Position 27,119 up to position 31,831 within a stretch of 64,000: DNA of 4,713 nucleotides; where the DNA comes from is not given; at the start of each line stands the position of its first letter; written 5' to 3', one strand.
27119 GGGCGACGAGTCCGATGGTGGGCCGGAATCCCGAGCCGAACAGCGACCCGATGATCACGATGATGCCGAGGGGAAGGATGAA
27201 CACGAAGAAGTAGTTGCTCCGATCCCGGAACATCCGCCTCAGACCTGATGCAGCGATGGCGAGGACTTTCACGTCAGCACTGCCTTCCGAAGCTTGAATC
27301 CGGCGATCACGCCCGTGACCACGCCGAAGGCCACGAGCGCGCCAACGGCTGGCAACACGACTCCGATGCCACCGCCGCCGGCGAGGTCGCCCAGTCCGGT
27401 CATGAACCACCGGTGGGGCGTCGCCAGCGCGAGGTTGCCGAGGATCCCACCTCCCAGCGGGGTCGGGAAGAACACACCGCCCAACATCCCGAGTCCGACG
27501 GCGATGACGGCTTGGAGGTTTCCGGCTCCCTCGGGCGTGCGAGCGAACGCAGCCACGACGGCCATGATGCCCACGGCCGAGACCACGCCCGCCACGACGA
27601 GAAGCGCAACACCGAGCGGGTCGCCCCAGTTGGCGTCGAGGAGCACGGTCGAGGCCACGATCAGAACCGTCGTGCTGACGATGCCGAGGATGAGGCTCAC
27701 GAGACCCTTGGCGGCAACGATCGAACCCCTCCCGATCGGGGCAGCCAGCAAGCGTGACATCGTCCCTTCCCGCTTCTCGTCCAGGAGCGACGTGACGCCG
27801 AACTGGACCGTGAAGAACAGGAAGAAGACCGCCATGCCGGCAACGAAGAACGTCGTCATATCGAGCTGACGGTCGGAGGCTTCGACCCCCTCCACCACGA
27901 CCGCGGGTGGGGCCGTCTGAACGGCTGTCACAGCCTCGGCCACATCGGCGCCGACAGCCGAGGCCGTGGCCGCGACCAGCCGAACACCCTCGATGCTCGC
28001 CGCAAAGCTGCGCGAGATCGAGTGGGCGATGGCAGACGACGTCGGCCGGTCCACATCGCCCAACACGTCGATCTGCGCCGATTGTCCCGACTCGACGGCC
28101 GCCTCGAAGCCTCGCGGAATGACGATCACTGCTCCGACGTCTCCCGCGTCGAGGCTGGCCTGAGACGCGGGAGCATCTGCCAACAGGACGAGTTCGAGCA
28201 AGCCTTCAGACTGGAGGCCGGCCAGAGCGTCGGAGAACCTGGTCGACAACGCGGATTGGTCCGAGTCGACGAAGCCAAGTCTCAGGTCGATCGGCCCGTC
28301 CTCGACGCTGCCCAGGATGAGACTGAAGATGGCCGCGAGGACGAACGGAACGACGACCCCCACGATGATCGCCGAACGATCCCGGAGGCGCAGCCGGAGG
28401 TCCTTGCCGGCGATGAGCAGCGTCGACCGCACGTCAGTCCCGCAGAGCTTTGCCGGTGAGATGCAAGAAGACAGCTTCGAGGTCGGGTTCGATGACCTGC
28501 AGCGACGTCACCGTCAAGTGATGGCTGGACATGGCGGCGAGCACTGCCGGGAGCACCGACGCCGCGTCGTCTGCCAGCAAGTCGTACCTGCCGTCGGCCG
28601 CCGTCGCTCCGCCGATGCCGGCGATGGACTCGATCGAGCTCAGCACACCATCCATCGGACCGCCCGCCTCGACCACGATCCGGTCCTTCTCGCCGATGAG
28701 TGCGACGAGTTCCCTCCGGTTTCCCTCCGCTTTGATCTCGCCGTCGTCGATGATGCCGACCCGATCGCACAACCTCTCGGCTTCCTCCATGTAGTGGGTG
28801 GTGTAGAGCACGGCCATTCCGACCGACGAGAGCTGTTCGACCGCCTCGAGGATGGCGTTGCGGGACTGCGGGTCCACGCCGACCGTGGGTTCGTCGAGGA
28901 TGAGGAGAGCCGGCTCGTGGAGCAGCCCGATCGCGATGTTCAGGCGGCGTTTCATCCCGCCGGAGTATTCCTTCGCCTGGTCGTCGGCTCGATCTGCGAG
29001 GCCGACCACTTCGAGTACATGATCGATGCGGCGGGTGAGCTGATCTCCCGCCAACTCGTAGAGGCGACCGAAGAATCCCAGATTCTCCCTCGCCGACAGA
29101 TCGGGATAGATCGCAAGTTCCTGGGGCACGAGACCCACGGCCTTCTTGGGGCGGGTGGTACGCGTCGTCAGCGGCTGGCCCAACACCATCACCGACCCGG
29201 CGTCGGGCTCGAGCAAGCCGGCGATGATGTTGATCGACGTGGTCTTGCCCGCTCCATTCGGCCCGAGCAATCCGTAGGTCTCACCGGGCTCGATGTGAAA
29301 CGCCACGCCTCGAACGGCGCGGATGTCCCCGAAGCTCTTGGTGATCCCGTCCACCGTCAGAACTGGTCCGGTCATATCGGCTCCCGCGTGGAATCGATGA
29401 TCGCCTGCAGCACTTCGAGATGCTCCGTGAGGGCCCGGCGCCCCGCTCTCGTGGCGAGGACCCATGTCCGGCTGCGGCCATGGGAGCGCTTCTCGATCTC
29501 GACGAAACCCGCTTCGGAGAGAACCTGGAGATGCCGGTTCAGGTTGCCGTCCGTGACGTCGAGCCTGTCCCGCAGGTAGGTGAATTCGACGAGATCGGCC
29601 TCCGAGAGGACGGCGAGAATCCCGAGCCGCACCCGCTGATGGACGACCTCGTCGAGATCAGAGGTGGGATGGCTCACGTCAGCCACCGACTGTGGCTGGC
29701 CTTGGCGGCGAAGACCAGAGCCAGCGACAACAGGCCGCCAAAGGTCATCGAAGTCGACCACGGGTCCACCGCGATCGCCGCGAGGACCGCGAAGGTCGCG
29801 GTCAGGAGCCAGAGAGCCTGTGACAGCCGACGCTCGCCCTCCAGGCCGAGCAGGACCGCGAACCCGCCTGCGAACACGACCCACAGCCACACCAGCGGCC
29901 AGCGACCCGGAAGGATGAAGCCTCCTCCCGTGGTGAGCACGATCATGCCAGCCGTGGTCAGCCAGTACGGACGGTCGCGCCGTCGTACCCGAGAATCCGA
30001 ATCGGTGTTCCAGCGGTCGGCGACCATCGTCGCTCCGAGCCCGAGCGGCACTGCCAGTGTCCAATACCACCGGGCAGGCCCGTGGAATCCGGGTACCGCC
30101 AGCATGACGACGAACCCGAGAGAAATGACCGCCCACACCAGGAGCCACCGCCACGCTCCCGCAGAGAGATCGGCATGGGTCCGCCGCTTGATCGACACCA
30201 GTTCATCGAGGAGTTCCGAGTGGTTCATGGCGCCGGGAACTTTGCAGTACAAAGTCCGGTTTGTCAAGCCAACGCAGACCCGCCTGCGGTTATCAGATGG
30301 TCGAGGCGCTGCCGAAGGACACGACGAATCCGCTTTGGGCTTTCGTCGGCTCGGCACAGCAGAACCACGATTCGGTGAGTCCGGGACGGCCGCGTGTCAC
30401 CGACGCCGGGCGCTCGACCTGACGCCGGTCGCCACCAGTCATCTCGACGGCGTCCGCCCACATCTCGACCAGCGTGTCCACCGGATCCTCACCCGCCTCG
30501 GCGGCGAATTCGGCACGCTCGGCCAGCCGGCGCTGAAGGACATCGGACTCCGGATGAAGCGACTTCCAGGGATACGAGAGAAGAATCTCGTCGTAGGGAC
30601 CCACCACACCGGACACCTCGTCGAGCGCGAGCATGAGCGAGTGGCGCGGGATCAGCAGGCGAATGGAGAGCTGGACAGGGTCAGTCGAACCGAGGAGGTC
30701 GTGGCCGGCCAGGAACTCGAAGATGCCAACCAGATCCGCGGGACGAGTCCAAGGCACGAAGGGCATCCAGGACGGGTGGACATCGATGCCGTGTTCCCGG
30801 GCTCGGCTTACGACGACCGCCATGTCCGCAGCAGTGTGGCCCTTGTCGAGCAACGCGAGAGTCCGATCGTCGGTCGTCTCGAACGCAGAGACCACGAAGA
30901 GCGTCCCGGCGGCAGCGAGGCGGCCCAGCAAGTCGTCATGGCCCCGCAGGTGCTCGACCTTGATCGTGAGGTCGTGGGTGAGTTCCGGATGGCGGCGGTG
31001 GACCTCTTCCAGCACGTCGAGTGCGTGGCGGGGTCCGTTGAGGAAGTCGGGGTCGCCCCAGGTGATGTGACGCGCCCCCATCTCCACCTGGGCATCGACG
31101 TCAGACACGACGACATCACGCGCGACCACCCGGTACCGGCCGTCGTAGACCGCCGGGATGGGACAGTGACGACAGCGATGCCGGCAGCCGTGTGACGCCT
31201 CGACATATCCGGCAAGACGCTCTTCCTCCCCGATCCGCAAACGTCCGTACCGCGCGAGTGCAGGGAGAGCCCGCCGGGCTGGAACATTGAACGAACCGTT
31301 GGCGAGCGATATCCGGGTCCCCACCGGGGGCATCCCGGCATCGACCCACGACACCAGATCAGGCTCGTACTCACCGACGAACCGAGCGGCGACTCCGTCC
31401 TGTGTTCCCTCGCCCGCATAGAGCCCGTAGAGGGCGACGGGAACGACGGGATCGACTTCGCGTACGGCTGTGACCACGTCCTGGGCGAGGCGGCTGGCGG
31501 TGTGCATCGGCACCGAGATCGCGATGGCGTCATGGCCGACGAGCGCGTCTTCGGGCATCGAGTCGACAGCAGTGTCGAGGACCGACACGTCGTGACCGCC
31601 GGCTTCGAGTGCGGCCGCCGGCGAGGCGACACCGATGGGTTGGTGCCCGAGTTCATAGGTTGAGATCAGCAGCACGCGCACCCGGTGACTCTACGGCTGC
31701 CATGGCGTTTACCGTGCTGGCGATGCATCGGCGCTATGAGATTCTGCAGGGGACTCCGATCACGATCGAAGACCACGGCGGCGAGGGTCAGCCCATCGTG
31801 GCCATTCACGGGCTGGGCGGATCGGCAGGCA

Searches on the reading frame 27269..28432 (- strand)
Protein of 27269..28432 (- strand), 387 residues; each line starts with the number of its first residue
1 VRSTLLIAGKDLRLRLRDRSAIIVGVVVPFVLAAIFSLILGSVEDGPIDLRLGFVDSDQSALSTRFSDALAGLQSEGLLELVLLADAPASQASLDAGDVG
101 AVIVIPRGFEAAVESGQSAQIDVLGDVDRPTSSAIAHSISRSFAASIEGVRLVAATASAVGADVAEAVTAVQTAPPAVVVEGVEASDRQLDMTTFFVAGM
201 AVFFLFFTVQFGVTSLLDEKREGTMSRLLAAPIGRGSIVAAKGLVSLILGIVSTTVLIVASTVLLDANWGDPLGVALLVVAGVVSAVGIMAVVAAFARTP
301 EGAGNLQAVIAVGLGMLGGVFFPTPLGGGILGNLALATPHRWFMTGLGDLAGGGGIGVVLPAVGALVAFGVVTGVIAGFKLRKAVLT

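Call 28: search_protein_families(library=pfam, proteins=[window:27269-28432:-], max_evalue=0.0001)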
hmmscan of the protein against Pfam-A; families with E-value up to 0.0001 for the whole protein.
window:27269-28432:- (387 aa): 5 families
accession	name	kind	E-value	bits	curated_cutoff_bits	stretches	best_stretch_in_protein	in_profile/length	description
PF12698.13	ABC2_membrane_3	-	1.8e-32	113.3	31.6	1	20-377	2-345/347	ABC-2 family transporter protein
PF01061.29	ABC2_membrane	-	1.6e-17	64.2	26.9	1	196-347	53-206/211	ABC-2 type transporter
PF12679.13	ABC2_membrane_2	-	7.3e-16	58.7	27.2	1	6-354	2-246/283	ABC-2 family transporter protein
PF12730.13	ABC2_membrane_4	-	1.1e-06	29.1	27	1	189-274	45-136/179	ABC-2 family transporter protein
PF13346.12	ABC2_membrane_5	-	2.8e-05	24.2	25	1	195-294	34-136/205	ABC-2 family transporter protein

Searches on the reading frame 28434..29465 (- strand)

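Call 28: search_protein_families(library=pfam, proteins=[window:28434-29465:-], max_evalue=0.0001)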
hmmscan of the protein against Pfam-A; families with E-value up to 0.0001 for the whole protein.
window:28434-29465:- (343 aa): 2 families
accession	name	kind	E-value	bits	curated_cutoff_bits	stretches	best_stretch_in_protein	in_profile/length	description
PF00005.33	ABC_tran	-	1.2e-34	120.3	25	1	52-194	2-136/137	ABC transporter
PF13304.12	AAA_21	-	2.6e-10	41.3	27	1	162-224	233-298/304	AAA domain, putative AbiEii toxin, Type IV TA system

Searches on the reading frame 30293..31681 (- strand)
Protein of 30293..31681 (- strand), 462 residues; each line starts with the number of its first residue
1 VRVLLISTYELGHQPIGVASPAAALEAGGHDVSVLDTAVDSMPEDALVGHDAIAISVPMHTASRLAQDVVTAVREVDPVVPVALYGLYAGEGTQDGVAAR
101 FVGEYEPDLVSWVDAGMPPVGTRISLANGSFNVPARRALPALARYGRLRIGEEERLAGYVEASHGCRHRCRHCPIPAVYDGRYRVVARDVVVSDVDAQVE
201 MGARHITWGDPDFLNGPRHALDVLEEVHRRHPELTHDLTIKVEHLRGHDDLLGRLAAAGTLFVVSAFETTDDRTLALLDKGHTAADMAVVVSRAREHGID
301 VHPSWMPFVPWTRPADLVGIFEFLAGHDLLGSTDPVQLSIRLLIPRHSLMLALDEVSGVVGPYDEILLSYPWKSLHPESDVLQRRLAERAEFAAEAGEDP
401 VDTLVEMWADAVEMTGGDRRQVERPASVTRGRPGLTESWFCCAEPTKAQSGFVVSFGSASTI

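Call 28: search_protein_families(library=pfam, proteins=[window:30293-31681:-], max_evalue=0.0001)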
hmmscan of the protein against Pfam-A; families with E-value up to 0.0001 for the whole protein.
window:30293-31681:- (462 aa): 2 families
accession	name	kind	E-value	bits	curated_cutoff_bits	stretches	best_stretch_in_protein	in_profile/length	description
PF04055.27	Radical_SAM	-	4.9e-14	53.3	29.5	1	162-302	3-144/166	Radical SAM superfamily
PF02310.24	B12-binding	-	8.8e-08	32.5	32.1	1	4-86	3-88/121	B12 binding domain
